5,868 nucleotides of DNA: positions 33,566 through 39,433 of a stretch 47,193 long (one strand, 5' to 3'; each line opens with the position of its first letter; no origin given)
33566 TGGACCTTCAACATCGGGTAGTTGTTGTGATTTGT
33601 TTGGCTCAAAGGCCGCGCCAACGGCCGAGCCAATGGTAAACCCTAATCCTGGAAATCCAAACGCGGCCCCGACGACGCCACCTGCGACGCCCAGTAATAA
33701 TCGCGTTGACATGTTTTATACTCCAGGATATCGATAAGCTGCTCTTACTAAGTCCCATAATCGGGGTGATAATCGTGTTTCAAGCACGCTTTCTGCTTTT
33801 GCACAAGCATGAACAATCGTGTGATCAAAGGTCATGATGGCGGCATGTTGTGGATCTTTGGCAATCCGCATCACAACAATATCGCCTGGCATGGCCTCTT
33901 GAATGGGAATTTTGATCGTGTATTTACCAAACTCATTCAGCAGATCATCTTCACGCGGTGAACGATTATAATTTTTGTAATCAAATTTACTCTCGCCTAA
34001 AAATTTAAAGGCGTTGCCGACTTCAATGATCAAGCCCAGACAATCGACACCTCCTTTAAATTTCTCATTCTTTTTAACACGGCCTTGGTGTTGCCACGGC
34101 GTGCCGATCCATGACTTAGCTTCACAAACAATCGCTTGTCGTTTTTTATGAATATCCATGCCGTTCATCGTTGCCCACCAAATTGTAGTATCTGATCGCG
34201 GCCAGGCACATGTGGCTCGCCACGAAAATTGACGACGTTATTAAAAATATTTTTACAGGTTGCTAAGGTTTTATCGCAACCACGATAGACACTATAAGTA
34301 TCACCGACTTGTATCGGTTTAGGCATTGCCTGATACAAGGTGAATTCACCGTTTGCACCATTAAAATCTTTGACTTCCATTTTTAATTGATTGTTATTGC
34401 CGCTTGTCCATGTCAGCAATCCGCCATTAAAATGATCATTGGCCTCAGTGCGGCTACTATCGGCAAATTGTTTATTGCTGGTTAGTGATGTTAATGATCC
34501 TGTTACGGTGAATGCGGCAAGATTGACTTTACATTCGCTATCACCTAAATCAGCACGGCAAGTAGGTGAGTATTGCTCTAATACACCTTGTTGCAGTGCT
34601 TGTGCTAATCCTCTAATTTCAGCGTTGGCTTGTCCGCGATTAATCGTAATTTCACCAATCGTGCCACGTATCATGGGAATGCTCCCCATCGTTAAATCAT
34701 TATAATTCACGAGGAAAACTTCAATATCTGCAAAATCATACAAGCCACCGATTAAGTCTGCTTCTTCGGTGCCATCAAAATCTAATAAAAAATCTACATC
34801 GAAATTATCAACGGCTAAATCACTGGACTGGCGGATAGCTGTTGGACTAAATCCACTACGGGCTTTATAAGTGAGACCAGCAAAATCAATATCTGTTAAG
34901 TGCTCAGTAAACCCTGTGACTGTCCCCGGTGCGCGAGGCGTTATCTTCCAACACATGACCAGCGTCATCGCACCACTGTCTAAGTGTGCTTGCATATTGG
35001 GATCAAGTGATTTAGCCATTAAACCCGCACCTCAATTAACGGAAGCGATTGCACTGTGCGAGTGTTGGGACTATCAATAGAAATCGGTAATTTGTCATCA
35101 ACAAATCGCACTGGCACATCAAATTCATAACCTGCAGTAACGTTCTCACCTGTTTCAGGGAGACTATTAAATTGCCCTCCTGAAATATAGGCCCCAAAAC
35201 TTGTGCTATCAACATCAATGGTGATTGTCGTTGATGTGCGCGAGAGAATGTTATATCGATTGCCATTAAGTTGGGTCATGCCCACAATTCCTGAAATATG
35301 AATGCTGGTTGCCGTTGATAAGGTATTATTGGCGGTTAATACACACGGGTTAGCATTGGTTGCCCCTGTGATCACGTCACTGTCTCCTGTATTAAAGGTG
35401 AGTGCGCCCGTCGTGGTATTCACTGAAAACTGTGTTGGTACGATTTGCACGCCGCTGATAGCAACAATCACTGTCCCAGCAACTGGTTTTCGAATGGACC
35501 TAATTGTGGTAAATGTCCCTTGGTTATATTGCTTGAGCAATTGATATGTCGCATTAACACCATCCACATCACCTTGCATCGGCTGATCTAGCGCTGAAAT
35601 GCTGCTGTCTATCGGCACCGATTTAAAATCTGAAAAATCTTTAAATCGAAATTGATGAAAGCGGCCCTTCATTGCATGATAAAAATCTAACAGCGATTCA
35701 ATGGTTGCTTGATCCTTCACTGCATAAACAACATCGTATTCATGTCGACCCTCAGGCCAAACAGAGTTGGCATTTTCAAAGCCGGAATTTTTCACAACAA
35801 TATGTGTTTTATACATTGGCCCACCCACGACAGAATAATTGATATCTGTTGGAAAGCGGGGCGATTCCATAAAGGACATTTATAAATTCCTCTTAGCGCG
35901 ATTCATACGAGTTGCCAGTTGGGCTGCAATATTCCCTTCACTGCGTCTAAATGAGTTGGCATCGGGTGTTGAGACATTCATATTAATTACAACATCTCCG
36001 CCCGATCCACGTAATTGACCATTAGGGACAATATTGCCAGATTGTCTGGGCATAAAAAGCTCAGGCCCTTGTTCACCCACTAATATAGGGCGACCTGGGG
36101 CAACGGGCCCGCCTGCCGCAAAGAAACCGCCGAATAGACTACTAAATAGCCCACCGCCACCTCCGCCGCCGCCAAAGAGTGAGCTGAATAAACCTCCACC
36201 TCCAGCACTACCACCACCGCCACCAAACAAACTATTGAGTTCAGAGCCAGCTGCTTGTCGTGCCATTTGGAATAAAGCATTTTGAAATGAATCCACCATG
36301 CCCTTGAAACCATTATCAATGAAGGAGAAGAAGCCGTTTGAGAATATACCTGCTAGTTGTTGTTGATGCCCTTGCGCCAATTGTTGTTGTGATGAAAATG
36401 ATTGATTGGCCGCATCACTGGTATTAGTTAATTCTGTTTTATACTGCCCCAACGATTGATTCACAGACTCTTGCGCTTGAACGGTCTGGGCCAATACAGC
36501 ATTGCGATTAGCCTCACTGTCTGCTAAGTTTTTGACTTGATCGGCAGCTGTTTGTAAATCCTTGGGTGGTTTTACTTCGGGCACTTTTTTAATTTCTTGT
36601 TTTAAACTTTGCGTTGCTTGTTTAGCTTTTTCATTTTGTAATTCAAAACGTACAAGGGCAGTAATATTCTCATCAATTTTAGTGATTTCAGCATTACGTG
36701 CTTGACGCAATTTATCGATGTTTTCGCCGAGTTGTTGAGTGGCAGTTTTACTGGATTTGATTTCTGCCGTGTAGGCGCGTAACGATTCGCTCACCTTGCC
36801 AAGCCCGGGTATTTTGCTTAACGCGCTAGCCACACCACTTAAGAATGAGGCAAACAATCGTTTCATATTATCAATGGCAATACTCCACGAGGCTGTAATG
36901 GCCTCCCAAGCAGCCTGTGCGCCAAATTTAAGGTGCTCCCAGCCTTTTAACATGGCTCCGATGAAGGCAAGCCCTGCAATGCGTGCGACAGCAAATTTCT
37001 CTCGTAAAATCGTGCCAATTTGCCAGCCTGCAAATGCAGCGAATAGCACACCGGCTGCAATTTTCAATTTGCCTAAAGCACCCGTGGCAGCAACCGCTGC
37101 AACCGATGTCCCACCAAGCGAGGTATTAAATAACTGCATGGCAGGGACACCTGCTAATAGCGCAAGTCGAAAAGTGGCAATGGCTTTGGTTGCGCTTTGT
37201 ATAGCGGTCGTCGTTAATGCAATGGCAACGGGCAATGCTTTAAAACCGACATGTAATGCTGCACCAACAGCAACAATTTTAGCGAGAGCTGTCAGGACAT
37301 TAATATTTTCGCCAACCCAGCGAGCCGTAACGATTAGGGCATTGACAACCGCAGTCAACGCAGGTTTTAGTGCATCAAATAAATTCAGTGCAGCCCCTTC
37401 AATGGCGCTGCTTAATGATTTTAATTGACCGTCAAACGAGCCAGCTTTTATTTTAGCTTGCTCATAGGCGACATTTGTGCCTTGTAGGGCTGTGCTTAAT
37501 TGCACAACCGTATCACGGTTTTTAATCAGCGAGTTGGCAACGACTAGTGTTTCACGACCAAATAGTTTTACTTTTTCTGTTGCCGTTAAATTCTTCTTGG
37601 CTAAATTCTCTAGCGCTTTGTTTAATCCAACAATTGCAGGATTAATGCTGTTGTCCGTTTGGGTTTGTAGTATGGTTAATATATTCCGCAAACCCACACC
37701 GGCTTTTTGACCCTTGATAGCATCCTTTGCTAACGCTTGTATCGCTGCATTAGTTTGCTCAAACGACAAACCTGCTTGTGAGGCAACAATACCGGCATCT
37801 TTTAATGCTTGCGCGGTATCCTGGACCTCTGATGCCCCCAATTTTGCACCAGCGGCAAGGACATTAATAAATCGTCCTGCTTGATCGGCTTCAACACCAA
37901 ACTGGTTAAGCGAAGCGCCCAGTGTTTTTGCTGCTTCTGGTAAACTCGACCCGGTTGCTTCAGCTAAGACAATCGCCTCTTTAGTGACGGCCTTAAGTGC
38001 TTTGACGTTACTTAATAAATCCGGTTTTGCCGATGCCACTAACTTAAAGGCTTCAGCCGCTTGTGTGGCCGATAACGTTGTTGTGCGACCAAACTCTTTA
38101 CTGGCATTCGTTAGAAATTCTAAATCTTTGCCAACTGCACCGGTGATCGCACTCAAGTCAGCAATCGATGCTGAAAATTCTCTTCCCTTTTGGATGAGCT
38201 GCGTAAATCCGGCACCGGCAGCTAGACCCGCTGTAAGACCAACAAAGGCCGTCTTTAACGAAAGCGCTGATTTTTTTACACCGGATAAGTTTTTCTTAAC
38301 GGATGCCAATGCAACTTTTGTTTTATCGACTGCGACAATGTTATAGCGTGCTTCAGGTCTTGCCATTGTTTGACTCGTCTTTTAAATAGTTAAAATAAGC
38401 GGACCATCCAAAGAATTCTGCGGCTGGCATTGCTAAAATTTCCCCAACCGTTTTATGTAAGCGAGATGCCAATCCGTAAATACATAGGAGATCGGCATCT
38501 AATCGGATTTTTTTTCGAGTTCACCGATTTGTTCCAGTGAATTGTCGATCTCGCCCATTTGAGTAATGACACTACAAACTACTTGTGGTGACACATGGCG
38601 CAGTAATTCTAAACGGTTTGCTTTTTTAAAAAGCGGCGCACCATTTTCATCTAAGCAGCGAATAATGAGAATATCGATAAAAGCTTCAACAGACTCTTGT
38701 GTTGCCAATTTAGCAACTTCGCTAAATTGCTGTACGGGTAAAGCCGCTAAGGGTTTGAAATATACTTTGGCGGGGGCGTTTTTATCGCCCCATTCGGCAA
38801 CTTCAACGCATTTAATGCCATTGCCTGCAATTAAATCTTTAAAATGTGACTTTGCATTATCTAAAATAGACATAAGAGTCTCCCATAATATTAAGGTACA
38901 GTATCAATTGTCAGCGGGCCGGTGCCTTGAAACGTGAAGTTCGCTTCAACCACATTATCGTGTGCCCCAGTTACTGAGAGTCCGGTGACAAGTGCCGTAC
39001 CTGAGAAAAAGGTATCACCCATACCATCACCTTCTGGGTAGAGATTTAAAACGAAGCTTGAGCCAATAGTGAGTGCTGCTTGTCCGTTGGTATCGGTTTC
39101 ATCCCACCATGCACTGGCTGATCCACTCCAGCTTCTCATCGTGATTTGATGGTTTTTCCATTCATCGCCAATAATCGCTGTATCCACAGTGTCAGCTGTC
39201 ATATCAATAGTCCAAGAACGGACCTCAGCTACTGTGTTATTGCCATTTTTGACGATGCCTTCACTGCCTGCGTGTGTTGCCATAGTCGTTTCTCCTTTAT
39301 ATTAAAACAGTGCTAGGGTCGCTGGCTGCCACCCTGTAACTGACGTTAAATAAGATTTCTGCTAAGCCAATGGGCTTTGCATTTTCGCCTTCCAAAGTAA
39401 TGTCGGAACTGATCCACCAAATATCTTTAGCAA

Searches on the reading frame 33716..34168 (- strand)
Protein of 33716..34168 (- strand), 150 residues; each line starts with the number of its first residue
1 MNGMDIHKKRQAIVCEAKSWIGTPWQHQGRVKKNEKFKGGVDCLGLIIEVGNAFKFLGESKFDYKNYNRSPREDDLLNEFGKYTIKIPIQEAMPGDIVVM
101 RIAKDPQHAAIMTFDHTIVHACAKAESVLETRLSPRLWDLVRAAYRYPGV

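Call 9: search_protein_families(library=phrogs, proteins=[window:33716-34168:-])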
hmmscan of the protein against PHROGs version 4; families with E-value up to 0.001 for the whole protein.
window:33716-34168:- (150 aa): 1 family
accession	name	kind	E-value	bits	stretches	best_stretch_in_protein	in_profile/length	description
phrog_329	-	tail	1.8e-13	50.6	1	7-146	532-655/949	minor tail protein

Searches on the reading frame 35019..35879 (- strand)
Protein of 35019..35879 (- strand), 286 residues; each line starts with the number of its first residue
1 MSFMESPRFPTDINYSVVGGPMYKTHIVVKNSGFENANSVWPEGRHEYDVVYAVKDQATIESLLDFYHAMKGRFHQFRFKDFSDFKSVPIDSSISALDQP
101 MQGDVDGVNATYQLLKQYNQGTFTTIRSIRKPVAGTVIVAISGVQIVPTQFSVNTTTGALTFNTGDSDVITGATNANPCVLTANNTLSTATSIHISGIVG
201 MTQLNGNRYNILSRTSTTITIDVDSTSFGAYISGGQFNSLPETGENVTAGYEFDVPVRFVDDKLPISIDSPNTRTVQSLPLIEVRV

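Call 9: search_protein_families(library=phrogs, proteins=[window:35019-35879:-])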
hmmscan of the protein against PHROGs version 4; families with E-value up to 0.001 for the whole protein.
window:35019-35879:- (286 aa): 1 family
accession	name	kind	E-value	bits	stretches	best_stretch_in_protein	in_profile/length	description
phrog_2913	-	other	3.7e-57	195.1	2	4-164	102-253/306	glycoside hydrolase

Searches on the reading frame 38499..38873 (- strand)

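Call 10: search_protein_families(library=phrogs, proteins=[window:38499-38873:-])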
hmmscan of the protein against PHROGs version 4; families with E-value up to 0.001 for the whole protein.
window:38499-38873:- (124 aa): 1 family
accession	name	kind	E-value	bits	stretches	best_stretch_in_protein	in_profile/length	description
phrog_344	-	tail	3.3e-06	28.2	1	22-123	26-128/137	tail assembly chaperone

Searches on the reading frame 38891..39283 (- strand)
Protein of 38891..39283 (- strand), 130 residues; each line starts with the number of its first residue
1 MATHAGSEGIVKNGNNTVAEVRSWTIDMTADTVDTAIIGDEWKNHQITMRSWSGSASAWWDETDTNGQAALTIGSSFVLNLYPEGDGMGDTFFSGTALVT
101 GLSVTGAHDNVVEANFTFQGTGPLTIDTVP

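Call 10: search_protein_families(library=phrogs, proteins=[window:38891-39283:-])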
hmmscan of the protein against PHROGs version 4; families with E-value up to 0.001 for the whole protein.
window:38891-39283:- (130 aa): 3 families
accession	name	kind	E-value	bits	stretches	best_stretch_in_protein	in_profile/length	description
phrog_1407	-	tail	1.5e-21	78.1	1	1-130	23-167/258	major tail protein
phrog_10528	-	tail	2e-08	35.3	1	18-128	24-141/142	major tail protein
phrog_365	-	tail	0.00076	20.5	0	5-58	12-65/146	tail protein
